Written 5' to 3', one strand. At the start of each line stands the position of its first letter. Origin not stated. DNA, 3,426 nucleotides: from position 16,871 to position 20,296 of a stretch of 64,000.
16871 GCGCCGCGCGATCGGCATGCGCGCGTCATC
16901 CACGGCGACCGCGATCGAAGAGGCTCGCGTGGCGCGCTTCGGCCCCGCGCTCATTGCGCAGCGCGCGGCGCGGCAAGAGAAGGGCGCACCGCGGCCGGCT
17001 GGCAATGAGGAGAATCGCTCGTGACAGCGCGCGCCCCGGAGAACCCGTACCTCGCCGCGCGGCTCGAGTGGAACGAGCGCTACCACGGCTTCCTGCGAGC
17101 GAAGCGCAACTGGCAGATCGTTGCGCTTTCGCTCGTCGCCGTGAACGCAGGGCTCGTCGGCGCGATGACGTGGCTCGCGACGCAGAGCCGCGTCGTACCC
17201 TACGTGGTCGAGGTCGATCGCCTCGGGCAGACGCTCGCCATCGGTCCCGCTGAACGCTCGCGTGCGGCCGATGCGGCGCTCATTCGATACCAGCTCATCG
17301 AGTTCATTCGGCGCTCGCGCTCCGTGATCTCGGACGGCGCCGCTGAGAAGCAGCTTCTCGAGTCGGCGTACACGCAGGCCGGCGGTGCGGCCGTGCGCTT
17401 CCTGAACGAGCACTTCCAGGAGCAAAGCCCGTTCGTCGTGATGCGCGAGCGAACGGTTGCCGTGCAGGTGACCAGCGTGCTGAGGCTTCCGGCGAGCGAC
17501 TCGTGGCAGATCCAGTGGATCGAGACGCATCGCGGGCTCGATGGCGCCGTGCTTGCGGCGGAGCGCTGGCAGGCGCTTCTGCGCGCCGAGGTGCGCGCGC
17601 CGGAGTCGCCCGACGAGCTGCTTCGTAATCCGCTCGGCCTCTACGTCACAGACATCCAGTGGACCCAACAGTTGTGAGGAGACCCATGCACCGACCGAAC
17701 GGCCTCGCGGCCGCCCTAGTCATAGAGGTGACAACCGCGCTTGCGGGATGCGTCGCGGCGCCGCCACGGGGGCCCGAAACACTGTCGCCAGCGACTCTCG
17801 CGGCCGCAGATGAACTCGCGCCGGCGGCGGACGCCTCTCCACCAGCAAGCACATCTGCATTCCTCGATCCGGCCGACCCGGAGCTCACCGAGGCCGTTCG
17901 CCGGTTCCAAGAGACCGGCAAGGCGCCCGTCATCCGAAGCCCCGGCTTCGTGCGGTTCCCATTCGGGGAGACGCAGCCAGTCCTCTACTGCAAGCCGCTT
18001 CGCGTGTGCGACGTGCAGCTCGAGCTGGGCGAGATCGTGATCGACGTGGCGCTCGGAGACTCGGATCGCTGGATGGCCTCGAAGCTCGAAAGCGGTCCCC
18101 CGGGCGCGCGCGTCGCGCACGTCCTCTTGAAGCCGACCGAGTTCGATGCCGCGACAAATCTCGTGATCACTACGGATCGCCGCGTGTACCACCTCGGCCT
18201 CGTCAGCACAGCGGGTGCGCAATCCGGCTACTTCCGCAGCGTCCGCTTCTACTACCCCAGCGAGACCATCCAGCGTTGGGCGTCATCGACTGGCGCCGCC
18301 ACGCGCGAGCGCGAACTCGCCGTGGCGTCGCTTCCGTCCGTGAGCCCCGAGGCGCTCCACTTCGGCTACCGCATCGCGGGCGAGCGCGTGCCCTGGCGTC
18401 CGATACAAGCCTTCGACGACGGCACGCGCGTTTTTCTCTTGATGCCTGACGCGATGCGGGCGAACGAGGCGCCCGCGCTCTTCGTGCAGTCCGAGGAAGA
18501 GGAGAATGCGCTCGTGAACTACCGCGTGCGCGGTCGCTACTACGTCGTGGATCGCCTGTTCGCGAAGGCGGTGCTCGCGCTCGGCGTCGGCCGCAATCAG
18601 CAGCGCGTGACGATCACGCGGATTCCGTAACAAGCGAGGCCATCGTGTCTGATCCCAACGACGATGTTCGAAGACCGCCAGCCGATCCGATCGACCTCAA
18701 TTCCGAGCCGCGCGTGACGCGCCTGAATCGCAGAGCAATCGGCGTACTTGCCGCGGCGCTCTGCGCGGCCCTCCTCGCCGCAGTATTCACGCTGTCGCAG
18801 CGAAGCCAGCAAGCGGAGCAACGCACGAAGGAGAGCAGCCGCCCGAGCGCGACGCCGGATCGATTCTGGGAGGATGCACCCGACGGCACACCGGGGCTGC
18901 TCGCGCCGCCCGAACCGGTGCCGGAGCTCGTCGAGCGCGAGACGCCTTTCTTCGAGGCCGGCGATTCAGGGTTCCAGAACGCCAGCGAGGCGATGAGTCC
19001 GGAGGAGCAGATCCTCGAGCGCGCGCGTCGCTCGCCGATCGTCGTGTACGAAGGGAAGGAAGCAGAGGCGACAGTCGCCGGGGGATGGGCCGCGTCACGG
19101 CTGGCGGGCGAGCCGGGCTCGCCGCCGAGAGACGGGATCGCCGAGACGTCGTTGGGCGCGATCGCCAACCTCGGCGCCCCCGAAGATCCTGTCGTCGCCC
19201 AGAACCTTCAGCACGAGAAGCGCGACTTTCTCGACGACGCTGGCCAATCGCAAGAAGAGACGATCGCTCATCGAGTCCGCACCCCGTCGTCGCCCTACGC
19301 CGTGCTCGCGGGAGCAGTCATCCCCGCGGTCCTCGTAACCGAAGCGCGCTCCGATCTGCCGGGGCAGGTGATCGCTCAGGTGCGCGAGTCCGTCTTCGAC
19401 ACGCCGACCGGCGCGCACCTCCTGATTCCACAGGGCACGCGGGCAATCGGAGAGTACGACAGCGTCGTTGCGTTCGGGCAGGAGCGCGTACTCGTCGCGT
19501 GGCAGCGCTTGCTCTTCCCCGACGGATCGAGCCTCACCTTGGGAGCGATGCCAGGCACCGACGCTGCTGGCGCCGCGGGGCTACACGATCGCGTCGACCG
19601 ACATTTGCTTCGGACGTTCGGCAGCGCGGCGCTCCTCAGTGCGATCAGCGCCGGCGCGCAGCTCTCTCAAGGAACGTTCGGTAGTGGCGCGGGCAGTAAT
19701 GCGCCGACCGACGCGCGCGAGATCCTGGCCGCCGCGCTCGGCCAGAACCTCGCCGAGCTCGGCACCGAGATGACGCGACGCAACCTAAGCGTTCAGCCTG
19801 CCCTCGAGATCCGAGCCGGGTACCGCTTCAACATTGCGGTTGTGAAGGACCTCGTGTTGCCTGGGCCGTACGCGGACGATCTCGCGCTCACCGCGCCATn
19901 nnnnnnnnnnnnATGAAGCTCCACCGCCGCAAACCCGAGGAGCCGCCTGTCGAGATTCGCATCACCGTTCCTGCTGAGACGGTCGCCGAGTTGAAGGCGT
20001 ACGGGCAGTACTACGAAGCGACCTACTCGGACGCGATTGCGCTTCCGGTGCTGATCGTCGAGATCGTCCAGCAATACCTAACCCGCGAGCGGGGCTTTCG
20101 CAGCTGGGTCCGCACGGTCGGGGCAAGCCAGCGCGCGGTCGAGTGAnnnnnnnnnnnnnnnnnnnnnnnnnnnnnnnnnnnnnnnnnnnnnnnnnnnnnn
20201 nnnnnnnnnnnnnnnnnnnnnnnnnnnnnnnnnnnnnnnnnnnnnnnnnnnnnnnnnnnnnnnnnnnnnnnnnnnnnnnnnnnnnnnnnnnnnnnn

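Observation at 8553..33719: Conjugative backbone split into convergent halves; one inversion would restore canonical traG-RHH-trbB synteny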

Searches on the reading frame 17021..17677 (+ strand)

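Call 6: search_protein_families(library=pfam, proteins=[window:17021-17677:+])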
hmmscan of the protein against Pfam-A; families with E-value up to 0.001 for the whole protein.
window:17021-17677:+ (218 aa): 1 family
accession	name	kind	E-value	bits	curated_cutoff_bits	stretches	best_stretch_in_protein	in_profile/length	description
PF04335.19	VirB8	-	1.7e-46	159.2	23.2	1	13-216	2-212/213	VirB8 protein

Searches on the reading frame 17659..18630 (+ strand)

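Call 6: search_protein_families(library=pfam, proteins=[window:17659-18630:+])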
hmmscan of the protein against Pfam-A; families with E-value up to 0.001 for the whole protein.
window:17659-18630:+ (323 aa): 1 family
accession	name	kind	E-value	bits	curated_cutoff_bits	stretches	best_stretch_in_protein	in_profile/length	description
PF03524.21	CagX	-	1.7e-51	175.3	34.2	1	108-321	15-197/198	Conjugal transfer protein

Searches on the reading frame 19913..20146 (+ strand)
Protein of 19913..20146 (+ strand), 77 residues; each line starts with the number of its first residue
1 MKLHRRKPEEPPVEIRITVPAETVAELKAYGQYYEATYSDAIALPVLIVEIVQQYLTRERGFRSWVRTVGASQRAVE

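Call 5: search_protein_families(library=pfam, proteins=[window:19913-20146:+])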
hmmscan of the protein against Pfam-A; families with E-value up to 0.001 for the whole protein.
window:19913-20146:+ (77 aa): 1 family
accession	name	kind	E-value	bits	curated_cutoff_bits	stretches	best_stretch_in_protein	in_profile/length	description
PF10038.14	DUF2274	-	3.8e-09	37.3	23.8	1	8-65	10-67/69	Protein of unknown function (DUF2274)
